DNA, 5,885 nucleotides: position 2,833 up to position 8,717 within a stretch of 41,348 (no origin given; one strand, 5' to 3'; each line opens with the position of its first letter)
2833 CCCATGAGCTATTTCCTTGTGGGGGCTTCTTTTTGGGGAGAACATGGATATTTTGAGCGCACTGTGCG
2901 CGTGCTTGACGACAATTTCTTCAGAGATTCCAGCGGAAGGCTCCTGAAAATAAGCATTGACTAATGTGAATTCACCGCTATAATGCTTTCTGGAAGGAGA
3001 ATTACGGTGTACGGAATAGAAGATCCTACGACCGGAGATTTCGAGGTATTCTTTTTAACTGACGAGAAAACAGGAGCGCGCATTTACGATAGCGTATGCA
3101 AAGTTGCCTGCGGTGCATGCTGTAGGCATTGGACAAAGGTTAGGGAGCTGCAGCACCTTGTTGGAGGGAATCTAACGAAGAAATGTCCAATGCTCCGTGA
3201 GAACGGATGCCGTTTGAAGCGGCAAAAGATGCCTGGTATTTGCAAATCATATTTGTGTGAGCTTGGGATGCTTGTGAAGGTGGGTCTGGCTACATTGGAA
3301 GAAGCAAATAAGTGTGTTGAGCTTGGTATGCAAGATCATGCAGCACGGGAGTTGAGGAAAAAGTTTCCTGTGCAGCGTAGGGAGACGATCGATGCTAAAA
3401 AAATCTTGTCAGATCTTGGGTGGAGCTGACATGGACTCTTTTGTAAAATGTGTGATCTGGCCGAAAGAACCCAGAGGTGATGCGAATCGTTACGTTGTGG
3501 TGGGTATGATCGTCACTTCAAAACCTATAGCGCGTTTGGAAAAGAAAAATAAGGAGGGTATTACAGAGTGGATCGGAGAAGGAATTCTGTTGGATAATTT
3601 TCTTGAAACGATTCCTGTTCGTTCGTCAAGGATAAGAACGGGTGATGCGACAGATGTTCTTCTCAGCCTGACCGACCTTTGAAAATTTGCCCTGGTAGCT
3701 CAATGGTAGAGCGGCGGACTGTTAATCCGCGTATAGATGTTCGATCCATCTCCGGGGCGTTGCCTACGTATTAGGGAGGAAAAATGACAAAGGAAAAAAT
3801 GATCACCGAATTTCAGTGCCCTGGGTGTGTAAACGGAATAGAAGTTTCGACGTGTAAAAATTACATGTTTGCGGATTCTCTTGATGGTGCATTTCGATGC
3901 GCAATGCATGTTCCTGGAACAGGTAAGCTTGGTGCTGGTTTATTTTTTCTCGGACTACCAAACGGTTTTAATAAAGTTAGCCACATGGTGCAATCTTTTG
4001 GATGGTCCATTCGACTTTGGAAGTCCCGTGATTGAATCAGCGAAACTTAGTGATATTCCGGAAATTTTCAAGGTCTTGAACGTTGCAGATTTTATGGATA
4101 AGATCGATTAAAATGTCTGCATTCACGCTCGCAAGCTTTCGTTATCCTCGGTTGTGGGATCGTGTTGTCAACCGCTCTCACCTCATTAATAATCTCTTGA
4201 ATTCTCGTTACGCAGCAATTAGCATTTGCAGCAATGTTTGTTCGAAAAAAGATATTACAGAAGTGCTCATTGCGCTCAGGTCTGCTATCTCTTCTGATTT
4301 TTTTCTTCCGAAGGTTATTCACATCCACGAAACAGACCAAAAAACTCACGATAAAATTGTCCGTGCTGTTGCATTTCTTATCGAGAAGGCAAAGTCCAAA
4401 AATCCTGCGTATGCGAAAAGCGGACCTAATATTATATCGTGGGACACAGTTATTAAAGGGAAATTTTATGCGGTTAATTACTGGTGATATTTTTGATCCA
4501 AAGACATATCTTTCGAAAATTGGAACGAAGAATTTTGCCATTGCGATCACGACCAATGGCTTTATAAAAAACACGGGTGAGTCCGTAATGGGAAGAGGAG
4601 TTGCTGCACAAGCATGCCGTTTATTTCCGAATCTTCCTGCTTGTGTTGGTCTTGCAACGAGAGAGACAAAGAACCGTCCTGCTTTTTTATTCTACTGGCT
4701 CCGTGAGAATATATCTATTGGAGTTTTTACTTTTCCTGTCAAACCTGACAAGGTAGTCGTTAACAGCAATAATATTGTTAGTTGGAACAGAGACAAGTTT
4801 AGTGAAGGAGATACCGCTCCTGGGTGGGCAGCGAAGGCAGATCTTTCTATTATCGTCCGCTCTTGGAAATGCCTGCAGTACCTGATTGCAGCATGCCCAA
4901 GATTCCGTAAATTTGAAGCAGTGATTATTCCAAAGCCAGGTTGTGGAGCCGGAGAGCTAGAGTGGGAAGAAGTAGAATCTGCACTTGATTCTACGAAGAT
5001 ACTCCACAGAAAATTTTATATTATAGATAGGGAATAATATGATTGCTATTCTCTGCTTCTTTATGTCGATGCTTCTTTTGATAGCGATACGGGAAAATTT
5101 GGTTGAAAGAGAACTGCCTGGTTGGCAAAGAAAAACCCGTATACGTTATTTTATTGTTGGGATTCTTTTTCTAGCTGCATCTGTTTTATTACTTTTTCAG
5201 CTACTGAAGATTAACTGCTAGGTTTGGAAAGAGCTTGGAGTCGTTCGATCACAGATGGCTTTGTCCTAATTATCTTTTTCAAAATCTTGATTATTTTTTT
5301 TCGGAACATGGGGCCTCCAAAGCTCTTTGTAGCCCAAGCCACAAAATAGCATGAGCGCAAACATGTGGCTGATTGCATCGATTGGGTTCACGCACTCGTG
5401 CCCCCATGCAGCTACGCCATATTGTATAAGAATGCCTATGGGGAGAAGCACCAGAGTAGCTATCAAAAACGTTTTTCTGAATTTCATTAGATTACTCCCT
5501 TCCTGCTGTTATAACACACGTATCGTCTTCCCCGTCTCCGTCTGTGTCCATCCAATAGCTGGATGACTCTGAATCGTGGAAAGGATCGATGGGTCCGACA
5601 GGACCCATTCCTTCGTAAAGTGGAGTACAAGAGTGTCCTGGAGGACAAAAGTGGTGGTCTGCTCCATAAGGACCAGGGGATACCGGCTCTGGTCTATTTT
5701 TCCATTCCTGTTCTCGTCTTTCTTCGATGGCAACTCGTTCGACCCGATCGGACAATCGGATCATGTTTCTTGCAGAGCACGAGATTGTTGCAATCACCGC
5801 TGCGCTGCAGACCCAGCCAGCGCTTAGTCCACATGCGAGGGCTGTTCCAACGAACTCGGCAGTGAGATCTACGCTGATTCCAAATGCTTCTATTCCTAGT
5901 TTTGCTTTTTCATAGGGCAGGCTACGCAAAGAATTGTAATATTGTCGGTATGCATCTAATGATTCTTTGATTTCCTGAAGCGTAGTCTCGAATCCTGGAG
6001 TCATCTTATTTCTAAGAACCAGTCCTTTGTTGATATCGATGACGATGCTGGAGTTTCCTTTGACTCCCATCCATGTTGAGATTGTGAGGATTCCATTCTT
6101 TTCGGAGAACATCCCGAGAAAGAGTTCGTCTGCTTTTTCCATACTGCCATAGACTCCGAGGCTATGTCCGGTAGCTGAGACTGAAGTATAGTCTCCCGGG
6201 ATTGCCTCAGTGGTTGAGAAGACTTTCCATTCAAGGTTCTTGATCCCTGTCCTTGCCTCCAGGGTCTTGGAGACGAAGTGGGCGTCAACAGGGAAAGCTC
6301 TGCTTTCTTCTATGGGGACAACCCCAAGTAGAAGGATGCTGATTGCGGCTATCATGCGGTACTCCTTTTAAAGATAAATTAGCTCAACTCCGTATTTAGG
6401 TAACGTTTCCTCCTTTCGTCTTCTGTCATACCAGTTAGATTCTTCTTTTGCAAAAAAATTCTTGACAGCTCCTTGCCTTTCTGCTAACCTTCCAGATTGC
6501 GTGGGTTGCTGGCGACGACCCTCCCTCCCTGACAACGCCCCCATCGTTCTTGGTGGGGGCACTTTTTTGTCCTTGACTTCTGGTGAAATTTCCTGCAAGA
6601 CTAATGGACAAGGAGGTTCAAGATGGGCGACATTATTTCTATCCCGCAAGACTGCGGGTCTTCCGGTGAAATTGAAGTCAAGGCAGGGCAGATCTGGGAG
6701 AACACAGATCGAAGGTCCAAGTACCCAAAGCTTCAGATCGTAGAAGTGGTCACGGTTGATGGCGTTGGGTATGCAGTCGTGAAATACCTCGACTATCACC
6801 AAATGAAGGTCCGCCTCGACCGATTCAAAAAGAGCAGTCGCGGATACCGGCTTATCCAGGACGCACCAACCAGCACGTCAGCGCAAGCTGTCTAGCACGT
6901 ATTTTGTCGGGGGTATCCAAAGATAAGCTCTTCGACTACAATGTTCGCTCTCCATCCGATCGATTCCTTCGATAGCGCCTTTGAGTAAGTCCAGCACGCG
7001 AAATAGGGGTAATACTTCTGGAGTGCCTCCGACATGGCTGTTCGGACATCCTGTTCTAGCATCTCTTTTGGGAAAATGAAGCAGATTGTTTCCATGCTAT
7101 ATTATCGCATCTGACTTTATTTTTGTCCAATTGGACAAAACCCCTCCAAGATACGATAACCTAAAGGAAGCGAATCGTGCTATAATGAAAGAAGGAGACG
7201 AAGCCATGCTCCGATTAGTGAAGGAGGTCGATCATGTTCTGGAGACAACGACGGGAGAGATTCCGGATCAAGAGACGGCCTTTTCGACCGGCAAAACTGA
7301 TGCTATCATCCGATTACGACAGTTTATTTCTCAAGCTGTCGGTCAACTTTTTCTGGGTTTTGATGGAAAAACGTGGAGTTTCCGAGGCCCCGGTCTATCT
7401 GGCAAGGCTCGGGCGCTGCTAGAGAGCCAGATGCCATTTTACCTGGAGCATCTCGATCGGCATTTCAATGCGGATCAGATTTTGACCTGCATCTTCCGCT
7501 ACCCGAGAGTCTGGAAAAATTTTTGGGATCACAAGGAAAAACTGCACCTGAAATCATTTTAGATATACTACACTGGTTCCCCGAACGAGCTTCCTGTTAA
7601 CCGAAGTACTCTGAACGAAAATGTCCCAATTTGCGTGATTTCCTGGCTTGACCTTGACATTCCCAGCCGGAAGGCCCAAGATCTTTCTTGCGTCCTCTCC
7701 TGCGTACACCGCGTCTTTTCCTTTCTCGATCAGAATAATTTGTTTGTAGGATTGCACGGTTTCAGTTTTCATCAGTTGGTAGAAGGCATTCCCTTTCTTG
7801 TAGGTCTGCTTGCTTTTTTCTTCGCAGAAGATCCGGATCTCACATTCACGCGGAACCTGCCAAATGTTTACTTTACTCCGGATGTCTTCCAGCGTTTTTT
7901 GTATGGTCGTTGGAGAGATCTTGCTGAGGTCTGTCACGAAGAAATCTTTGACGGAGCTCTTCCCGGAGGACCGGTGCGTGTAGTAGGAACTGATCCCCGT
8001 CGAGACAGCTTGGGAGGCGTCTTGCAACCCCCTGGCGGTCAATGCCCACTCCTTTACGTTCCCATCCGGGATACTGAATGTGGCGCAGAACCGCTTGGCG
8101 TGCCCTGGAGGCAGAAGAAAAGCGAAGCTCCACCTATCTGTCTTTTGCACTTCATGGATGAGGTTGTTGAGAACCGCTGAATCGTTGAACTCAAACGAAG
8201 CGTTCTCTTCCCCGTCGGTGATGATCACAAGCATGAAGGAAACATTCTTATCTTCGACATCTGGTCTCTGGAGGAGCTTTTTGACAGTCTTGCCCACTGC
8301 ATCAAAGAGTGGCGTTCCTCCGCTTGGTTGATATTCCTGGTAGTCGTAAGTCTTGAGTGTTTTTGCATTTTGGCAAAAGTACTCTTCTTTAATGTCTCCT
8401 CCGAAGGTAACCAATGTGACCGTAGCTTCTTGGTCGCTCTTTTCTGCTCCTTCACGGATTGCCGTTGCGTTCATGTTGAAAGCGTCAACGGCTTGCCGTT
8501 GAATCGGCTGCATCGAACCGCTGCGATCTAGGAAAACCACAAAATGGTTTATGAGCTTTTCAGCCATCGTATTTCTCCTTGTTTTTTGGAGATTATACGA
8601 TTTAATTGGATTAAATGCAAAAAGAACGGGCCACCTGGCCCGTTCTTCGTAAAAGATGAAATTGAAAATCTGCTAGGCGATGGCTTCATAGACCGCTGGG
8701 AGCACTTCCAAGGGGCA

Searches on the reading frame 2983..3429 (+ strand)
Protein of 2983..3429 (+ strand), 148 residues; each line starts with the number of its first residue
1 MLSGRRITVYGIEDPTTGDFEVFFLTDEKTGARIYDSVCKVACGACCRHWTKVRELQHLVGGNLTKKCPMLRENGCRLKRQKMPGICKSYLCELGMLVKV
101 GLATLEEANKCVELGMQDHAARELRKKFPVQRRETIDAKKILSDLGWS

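Call 61: search_protein_families(library=pfam, proteins=[window:2983-3429:+], max_evalue=1)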
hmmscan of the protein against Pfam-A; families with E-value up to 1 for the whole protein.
window:2983-3429:+ (148 aa): 0 families

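Call 100: find_encoding_contigs(protein=window:2983-3429:+, flank=10000, max_places=3)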
Protein window:2983-3429:+ (148 aa): no gene with exactly this product is on record in the collection.

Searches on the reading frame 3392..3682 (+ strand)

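Call 61: search_protein_families(library=pfam, proteins=[window:3392-3682:+], max_evalue=1)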
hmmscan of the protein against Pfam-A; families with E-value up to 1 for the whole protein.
window:3392-3682:+ (96 aa): 1 family
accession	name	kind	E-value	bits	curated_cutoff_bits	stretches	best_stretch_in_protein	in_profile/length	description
PF18533.6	DUF5622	-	0.2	12.2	25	1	16-46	15-46/66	Domain of unknown function (DUF5622)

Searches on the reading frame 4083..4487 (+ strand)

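Call 61: search_protein_families(library=pfam, proteins=[window:4083-4487:+], max_evalue=1)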
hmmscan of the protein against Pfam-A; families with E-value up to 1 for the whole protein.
window:4083-4487:+ (134 aa): 2 families
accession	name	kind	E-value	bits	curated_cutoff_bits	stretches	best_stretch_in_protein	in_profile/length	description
PF21400.3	Ndc10_N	-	0.066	13.9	23.8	1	54-91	72-109/119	Ndc10 N-terminal domain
PF21555.2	CCC_C_1st_pro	-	0.24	11.6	27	1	51-103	61-110/128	Prokaryotic cation-chloride cotransporter, C-terminal domain, 1st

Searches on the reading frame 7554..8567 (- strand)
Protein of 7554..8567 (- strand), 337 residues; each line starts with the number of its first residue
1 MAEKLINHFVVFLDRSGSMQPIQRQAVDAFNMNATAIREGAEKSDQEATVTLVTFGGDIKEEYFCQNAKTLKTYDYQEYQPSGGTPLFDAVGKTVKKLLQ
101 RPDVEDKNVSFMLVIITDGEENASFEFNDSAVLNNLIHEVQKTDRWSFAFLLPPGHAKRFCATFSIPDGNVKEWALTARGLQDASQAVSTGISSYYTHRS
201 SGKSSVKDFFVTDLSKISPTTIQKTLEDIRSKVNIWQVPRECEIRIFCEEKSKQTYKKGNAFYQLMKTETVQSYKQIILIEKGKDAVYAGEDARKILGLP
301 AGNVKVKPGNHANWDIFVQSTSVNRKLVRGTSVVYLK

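Call 10: search_protein_families(library=pfam, proteins=[window:7554-8567:-], max_evalue=0.01)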
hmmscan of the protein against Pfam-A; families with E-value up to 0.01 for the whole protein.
window:7554-8567:- (337 aa): 2 families
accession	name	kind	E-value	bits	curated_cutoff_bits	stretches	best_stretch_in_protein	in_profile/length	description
PF00092.34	VWA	-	4.8e-06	27.4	23.8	1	10-124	3-118/174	von Willebrand factor type A domain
PF13519.12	VWA_2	-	1.9e-05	25.7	27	1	10-120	2-107/107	von Willebrand factor type A domain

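Call 11: search_protein_families(library=phrogs, proteins=[window:7554-8567:-], max_evalue=0.01)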
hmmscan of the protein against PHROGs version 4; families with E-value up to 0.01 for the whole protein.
window:7554-8567:- (337 aa): 3 families
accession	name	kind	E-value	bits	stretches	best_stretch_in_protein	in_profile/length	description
phrog_26613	-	unknown function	7.9e-77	259.9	1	4-337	10-345/345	-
phrog_7371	-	unknown function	1.8e-29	103.8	1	8-199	8-186/204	-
phrog_5359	-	unknown function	0.00048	20.7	1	10-128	31-158/229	-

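Call 69: search_dna_similar(query=window:7554-8567:-, collection=phages, mode=protein, max_rows=12)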
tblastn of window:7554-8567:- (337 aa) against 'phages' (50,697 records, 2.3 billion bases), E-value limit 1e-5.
Records with a match: 164; places in all: 164; records where one place covers at least 80% of the query: 14.
Best place of each record, by identity: <60% 164.
By first word of the organism name: Streptomyces 90; Pseudomonas 37; Gordonia 7; uncultured 6; Mycobacterium 4; Arthrobacter 3; Caulobacter 2; Microbacterium 2; Agrobacterium 2; Synechococcus 1; and 10 more.
By host as written in the record: Streptomyces griseus ATCC 10137 37; Streptomyces lividans JI 1326 31; Pseudomonas syringae pv. actinidiae 16; - 15; Gordonia terrae 3612 6; Streptomyces griseofuscus ATCC 23916 4; Streptomyces scabiei RL-34 4; Streptomyces sanglieri UNT16F27A 4; and 32 more.
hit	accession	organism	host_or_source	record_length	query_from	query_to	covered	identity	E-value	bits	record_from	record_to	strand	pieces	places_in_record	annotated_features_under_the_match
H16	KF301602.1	Caulobacter phage Cr30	Caulobacter crescentus CB15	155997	4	335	99%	37.1%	1e-60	215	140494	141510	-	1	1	hypothetical protein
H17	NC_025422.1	Caulobacter phage Cr30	Caulobacter crescentus CB15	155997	4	335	99%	37.1%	1e-60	215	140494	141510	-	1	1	hypothetical protein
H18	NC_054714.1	Mycobacterium phage Phabba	Mycobacterium smegmatis mc2 155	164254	5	337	99%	34.3%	2e-44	168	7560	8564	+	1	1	hypothetical protein (x2)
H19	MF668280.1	Mycobacterium phage Phabba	Mycobacterium smegmatis mc2 155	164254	5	337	99%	34.3%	2e-44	168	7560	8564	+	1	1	hypothetical protein (x2)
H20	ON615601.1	Synechococcus phage BUCT-ZZ01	Synechococcus elongatus PCC 7942 = ...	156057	4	333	98%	34.3%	6e-53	192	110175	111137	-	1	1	hypothetical protein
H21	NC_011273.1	Mycobacterium phage Myrna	Mycobacterium smegmatis str. MC2 155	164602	5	336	99%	33.5%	5e-41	158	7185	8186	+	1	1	18: gp18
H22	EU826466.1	Mycobacterium phage Myrna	Mycobacterium sp.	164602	5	336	99%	33.5%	5e-41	158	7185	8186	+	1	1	18: hypothetical protein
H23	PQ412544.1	Streptomyces phage Quantum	Streptomyces lividans JI 1326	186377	1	336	100%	28.8%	5e-35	140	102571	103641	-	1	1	155: hypothetical protein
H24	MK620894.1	Streptomyces phage Kradal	Streptomyces griseofuscus ATCC 23916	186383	1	336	100%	28.8%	5e-35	140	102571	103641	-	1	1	156: hypothetical protein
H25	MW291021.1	Streptomyces phage EhyElimayoE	Streptomyces lividans JI 1326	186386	1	336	100%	28.8%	5e-35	140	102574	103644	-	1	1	157: hypothetical protein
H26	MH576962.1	Streptomyces phage Satis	Streptomyces lividans JI 1326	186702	1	336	100%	28.8%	5e-35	140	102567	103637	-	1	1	156: hypothetical protein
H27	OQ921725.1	Streptomyces phage Frankenweenie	Streptomyces scabiei RL-34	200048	6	334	98%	27.7%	2e-31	130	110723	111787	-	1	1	169: minor tail protein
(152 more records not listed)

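Call 70: search_dna_similar(query=window:7554-8567:-, collection=plasmids, mode=protein, max_rows=12)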
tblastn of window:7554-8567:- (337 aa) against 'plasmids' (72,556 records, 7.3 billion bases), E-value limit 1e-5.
Records with a match: 36; places in all: 37; records where one place covers at least 80% of the query: 22.
Best place of each record, by identity: <60% 36.
By first word of the organism name: Streptomyces 22; Variovorax 4; Fusobacterium 2; Kitasatospora 1; Ilyobacter 1; Peptoclostridium 1; Prevotella 1; Nonomuraea 1; Niallia 1; Selenomonas 1; and 1 more.
By predicted mobility (MOB-suite, as given by PLSDB): non-mobilizable 33; mobilizable 3.
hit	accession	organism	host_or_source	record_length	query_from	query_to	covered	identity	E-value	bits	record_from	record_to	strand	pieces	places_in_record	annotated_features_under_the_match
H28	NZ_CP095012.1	Streptomyces sp. 2P-4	cell culture,mudflats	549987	6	336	98%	33.1%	5e-42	162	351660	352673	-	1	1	vWA domain-containing protein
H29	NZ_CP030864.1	Streptomyces globosus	cell culture,environment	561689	6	336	98%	33.1%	5e-42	162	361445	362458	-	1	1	vWA domain-containing protein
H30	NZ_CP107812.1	Streptomyces sp. NBC_00539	-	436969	2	336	99%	32.5%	3e-43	166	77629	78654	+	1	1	vWA domain-containing protein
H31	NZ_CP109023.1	Streptomyces sp. NBC_00667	-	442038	2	336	99%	32.5%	3e-43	166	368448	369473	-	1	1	vWA domain-containing protein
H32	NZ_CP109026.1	Streptomyces sp. NBC_00664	-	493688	2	336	99%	32.5%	3e-43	166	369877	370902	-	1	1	vWA domain-containing protein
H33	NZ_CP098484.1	Streptomyces sp. Caat 7-52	Bacteria,soil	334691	2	336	99%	32.1%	1e-42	164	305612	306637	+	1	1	vWA domain-containing protein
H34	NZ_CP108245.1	Streptomyces sp. NBC_00073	-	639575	6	336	98%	32.3%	3e-41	160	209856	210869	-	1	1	vWA domain-containing protein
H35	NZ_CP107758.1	Streptomyces sp. NBC_00597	-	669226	6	336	98%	32.3%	3e-41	160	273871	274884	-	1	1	vWA domain-containing protein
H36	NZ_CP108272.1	Streptomyces sp. NBC_00045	-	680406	6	336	98%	32.3%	3e-41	160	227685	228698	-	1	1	vWA domain-containing protein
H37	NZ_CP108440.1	Streptomyces sp. NBC_01278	-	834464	6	336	98%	32.3%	3e-41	160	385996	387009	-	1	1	vWA domain-containing protein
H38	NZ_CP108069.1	Streptomyces sp. NBC_00272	-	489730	6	336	98%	32.3%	4e-41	160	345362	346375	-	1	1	vWA domain-containing protein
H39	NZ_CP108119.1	Streptomyces sp. NBC_00211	-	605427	6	336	98%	32.3%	4e-41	160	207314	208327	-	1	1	vWA domain-containing protein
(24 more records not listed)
